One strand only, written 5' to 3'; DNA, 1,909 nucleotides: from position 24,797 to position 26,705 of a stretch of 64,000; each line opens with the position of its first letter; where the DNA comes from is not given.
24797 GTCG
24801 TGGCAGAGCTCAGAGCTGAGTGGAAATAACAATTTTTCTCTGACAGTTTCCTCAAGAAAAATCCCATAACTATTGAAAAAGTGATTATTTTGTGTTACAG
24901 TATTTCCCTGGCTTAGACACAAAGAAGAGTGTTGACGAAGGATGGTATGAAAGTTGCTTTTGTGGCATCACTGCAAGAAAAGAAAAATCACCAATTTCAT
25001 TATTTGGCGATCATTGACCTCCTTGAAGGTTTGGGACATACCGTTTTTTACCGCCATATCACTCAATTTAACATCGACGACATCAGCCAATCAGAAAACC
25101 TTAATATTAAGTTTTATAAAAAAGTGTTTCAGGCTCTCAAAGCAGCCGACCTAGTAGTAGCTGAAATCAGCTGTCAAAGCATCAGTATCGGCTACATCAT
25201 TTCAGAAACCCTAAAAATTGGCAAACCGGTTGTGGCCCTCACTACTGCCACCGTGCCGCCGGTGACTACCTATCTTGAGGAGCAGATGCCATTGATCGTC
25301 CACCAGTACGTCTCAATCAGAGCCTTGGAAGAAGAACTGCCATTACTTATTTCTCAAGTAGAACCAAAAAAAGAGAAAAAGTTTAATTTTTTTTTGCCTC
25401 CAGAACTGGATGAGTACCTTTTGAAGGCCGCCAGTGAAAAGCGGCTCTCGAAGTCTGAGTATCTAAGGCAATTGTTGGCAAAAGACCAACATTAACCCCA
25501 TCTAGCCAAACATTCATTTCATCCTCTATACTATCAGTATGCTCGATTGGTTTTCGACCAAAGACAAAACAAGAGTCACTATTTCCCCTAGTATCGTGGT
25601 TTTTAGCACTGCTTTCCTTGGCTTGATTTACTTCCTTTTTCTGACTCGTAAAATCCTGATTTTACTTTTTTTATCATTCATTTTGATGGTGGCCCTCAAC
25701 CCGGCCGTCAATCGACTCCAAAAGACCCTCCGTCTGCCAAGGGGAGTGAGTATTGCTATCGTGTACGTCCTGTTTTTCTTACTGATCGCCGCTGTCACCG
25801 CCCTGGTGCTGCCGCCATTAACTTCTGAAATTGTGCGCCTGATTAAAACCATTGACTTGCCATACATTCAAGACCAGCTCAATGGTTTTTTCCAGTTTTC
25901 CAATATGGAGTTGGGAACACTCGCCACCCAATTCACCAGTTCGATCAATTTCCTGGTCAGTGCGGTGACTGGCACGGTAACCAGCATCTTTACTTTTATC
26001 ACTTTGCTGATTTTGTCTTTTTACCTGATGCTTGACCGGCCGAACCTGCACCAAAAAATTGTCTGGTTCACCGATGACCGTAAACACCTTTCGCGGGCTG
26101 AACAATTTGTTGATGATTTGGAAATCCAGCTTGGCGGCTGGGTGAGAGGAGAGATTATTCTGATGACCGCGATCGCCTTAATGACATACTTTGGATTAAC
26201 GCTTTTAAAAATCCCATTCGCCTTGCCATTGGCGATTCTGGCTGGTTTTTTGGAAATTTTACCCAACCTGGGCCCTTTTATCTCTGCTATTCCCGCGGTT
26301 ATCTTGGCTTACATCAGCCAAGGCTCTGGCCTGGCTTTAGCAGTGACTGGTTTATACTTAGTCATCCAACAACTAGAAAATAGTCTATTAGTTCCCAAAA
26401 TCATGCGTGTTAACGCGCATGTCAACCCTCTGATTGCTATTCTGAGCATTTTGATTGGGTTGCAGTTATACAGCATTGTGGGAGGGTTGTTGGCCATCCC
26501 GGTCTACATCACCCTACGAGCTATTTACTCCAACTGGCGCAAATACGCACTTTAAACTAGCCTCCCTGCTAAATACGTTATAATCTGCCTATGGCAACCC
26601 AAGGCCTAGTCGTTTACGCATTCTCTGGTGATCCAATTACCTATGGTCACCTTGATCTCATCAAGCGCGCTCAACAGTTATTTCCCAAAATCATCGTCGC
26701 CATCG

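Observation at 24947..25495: NDT/LOG-like Rossmannoid domain fused to a C-terminal ribbon-helix-helix domain, immediately after the helicase-nuclease gene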

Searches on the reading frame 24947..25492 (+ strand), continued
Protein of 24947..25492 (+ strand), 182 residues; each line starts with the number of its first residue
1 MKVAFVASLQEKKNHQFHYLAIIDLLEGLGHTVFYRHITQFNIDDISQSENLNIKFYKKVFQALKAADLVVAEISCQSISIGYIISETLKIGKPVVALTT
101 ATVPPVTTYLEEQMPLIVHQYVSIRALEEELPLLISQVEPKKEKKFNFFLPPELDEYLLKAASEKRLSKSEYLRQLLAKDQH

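Call 41: find_encoding_contigs(protein=P0004, flank=4000, max_places=2)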
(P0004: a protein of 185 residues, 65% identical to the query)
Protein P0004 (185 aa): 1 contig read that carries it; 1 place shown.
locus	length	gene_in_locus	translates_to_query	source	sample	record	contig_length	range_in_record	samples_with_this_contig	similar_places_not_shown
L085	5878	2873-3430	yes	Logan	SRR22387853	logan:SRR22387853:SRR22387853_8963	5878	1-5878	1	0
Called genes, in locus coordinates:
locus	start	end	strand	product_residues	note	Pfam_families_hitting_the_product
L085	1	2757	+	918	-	?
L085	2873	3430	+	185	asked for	-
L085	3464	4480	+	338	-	PF01594:AI-2E_transport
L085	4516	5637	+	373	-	PF01467:CTP_transf_like, PF01121:CoaE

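Call 42: find_encoding_contigs(protein=P0002, flank=4000, max_places=2)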
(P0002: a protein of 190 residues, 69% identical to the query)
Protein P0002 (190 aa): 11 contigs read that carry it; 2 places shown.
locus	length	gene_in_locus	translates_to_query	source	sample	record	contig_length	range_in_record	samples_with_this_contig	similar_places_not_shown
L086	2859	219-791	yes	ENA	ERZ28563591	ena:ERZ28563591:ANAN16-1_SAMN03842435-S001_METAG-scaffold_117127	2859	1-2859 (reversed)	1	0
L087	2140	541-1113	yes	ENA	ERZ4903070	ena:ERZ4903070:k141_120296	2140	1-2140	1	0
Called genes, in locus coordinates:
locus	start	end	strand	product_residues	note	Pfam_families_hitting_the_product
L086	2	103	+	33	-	?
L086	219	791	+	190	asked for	PF05014:Nuc_deoxyrib_tr (faint)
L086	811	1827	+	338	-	PF01594:AI-2E_transport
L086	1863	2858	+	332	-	?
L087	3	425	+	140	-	?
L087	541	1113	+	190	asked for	PF05014:Nuc_deoxyrib_tr (faint)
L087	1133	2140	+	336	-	?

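Call 43: find_encoding_contigs(protein=P0007, flank=4000, max_places=2)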
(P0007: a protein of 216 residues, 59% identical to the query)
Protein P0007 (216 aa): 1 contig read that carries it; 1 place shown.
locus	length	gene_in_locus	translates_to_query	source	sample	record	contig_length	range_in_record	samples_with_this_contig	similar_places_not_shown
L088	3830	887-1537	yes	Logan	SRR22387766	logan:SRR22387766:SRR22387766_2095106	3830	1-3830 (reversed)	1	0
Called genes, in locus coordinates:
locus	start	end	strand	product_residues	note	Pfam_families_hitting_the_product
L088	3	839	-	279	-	?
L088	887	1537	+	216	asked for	-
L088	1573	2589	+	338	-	PF01594:AI-2E_transport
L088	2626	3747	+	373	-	PF01467:CTP_transf_like, PF01121:CoaE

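Call 44: find_encoding_contigs(protein=P0008, flank=4000, max_places=2)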
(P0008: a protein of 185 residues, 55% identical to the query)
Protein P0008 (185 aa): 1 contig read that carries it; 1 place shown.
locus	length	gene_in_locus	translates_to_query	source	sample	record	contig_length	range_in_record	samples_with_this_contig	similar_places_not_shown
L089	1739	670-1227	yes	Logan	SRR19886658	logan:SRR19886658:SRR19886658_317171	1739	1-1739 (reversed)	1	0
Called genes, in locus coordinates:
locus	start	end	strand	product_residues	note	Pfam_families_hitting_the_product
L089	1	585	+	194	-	?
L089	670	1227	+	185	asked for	-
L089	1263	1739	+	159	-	?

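Call 54: list_cluster_members(proteins=[P0003, P0016, P0017, P0019, P0020, P0023, P0040, P0054, P0015, P0010])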
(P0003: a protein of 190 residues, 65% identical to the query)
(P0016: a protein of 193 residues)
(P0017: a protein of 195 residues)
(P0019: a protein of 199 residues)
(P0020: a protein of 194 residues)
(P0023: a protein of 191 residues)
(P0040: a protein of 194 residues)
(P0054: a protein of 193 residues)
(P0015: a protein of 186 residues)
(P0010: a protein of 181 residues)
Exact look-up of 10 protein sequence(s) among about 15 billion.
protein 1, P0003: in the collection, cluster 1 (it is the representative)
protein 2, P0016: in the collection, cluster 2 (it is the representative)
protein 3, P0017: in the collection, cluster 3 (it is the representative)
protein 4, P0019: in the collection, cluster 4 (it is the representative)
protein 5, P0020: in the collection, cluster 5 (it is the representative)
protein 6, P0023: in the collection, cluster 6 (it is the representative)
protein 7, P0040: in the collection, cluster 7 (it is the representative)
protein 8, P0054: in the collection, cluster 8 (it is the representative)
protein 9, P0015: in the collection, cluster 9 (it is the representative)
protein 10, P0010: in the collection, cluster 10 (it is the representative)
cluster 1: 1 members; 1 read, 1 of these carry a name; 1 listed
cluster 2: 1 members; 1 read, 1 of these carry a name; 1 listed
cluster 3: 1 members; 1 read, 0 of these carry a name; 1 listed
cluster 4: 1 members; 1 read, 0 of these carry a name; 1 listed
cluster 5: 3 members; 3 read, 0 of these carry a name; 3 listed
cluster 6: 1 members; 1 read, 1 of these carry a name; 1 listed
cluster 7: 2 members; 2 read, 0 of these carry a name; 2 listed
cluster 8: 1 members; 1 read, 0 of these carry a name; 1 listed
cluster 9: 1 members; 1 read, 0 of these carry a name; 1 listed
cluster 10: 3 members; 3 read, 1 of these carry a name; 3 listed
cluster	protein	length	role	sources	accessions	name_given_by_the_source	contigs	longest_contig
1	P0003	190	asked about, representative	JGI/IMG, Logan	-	hypothetical protein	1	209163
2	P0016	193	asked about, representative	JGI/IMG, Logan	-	hypothetical protein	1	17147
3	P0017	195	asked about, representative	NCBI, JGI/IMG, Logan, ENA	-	-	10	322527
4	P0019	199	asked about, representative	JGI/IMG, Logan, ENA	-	-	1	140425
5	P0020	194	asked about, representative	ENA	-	-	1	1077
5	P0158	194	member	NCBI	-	-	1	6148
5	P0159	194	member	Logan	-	-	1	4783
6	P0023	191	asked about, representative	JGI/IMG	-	hypothetical protein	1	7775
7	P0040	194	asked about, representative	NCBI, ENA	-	-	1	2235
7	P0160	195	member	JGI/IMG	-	-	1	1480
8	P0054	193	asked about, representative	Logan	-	-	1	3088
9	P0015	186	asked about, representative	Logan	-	-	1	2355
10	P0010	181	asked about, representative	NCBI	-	-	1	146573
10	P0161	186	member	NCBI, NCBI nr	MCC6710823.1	MAG: hypothetical protein IT416_00500 [Candidatus Pacebacteria bacterium] | hypothetical protein [Candidatus Paceibacterota bacterium]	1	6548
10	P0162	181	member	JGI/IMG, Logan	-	-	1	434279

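Call 64: fold_search(model_id=the predicted structure, library=viral)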
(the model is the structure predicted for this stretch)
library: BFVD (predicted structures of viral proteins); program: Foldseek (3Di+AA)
matches with E <= 10: 662; with E <= 0.001: 10
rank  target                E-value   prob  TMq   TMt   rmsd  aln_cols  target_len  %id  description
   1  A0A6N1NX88            5.5e-07  1.00  0.57  0.19   4.2       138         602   23  Adenylate kinase [Tupanvirus soda lake]
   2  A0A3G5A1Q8            1.7e-04  1.00  0.51  0.60  11.8       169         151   15  Nucleoside 2-deoxyribosyltransferase [Harvfovirus sp.]
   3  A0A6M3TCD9            1.9e-04  1.00  0.56  0.37   7.0       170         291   19  (no name in the UniProt tables at hand)
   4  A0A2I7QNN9            2.8e-04  1.00  0.53  0.53   6.8       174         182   14  (no name in the UniProt tables at hand)
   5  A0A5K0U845            3.0e-04  1.00  0.48  0.30  11.0       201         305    9  Nucleoside 2-deoxyribosyltransferase (Fragment) [Yasminevirus sp. GU-2018]
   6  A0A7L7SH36            6.4e-04  1.00  0.59  0.72   3.5       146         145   16  Deoxyuridine triphosphatase [Gordonia phage Archimedes]
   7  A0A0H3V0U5            6.4e-04  1.00  0.52  0.58   4.5       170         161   10  (no name in the UniProt tables at hand)
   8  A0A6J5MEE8            7.3e-04  1.00  0.50  0.64   4.8       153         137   12  Nucleoside 2-deoxyribosyltransferase [uncultured Caudovirales phage]
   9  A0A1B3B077            7.8e-04  1.00  0.54  0.60   4.0       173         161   14  Deoxyuridine triphosphatase [Gordonia phage Ghobes]
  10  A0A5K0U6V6            8.3e-04  1.00  0.54  0.58   4.1       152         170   12  Nucleoside 2-deoxyribosyltransferase [Yasminevirus sp. GU-2018]
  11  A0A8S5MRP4            1.1e-03  1.00  0.48  0.31  12.0       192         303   14  CMP/hydroxymethyl CMP hydrolase [Siphoviridae sp. ctD6g5]
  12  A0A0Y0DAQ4            1.3e-03  1.00  0.49  0.50   4.5       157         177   16  Nucleoside deoxyribosyltransferase [Mycobacterium phage Weiss13]
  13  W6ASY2                1.5e-03  1.00  0.43  0.44  11.8       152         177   12  (no name in the UniProt tables at hand)
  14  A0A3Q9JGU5            1.9e-03  1.00  0.52  0.58   4.3       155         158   15  (no name in the UniProt tables at hand)
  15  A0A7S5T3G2            2.0e-03  1.00  0.43  0.45   6.5       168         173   10  (no name in the UniProt tables at hand)
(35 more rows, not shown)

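Call 74: search_protein_families(library=phrogs, proteins=[window:24947-25492:+], max_evalue=0.01)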
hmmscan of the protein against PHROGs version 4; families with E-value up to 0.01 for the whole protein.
window:24947-25492:+ (182 aa): 1 family
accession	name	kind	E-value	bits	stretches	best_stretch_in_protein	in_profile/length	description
phrog_876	-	transcription regulation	0.0048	17.5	0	118-177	42-101/239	transcriptional repressor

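Call 76: search_dna_similar(query=window:24947-25492:+, collection=phages, mode=protein, max_evalue=0.001, max_rows=10)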
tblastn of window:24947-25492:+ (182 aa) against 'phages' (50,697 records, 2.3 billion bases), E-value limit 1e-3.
No match.

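Call 77: search_dna_similar(query=P0019, collection=plasmids, mode=protein, max_evalue=0.001, max_rows=10)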
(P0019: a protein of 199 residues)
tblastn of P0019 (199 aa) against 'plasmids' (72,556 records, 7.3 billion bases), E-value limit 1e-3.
No match.

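Call 78: find_related_loci(query=A3, collection=viral_contigs, flank=5000)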
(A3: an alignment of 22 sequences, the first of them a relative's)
Query A3 (199 aa) in viral_contigs; peptide patterns used: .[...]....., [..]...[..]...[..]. (x = any residue, [..] = any of these).
220 stretches matched a pattern, but none encodes a relative of the query by tblastn (E <= 1e-3).
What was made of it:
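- No relatives were found in phage, plasmid or IMG/VR collections (calls 76-78). The gene is absent from plasmids and phages (calls 76-78).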

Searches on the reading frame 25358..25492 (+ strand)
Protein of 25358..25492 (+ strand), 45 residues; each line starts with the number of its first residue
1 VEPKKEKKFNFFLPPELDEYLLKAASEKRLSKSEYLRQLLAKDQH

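Call 57: search_solved_structures(query=A5, max_evalue=1, show_alignments=3)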
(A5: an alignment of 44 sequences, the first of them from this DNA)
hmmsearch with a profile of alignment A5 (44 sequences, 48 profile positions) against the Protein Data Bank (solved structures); distinct sequences matched with E-value up to 1: 15.
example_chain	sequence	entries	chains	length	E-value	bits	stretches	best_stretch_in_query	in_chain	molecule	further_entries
1b01_A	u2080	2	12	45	0.002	20.8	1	6-34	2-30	TRANSCRIPTIONAL REPRESSOR COPG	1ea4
2cpg_A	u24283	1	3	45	0.0021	20.8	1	6-34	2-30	TRANSCRIPTIONAL REPRESSOR COPG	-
2wvb_A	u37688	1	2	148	0.021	17.6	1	4-44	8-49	PUTATIVE NICKEL-RESPONSIVE REGULATOR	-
2wvd_A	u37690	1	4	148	0.021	17.6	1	4-44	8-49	PUTATIVE NICKEL-RESPONSIVE REGULATOR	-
2ca9_A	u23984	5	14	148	0.021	17.6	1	4-44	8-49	PUTATIVE NICKEL-RESPONSIVE REGULATOR | nickel-responsive regulator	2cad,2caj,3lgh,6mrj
3pht_A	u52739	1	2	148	0.021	17.6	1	4-44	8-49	Putative nickel-responsive regulator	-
2wve_A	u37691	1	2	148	0.021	17.6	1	4-44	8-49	PUTATIVE NICKEL-RESPONSIVE REGULATOR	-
2wvc_A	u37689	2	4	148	0.021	17.6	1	4-44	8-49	PUTATIVE NICKEL-RESPONSIVE REGULATOR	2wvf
3h87_C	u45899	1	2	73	0.12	15.2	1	13-40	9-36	Putative uncharacterized protein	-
2mdv_A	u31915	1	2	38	0.39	13.5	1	13-35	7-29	Designed protein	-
2kke_A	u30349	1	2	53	0.45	13.3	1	29-46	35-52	Uncharacterized protein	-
7by2_A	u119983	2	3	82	0.55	13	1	13-47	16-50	CopG family transcriptional regulator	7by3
2bj1_A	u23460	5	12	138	0.56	13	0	7-44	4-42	NICKEL RESPONSIVE REGULATOR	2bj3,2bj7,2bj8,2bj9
2k9i_A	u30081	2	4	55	0.68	12.7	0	11-46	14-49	Uncharacterized protein ORF56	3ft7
1b28_A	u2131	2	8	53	0.75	12.6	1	5-47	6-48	PROTEIN (REGULATORY PROTEIN ARC) | ARC REPRESSOR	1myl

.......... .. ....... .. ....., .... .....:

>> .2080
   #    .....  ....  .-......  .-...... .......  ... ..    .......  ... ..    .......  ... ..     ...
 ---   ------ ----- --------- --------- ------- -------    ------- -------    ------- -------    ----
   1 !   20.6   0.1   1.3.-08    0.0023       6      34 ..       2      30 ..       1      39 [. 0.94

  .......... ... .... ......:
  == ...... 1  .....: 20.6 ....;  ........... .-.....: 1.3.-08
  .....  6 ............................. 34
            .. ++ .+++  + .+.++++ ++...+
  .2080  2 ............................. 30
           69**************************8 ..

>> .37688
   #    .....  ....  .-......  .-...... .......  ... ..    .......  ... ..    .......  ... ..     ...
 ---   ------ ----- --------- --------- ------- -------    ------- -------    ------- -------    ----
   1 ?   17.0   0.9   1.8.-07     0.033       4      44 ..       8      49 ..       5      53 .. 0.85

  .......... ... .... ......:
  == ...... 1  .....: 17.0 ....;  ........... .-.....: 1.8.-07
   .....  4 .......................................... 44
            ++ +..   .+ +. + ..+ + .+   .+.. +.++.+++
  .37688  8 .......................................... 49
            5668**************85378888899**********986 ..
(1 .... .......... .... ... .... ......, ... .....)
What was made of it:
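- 25379..25492 (+): C-terminal ribbon-helix-helix domain (aa 145-182). The beta-strand is K145-F-N147-F-F149-L, helix A is aa 152-164 and helix B is aa 169-181, with an S168-K-S170 N-cap. The C-terminal-only profile hits only RHH proteins in PDB (CopG 0.002, NikR 0.02), in register with CopG R4/T6/T8 and K28-S29 (call 57).
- On Ribbon-helix-helix (CopG/Arc/MetJ) superfamily: The C-terminal-only profile hits CopG (0.002), NikR (0.02), Arc and ORF56 (call 57). These are in register with CopG R4/T6 and K28-S29 (call 57).
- The C-terminal-only profile hits only RHH proteins, in register with the CopG DNA-contact residues (call 57).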

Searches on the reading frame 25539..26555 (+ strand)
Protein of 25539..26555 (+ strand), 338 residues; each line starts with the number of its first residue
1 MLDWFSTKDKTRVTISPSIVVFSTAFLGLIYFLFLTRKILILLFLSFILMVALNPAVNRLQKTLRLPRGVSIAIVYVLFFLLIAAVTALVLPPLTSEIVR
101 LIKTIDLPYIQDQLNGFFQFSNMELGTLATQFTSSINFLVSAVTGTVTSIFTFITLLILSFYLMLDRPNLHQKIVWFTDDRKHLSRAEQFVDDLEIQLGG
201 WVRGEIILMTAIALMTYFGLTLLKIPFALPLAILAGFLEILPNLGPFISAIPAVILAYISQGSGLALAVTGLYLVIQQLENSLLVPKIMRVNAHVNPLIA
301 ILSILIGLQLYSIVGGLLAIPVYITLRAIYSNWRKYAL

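Call 3: search_protein_families(library=pfam, proteins=[window:25539-26555:+], max_evalue=1)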
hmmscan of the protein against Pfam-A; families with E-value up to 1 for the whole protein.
window:25539-26555:+ (338 aa): 1 family
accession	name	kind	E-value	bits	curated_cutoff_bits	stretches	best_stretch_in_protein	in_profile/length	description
PF01594.21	AI-2E_transport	-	4e-55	187.7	34.3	1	21-333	3-326/327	AI-2E family transporter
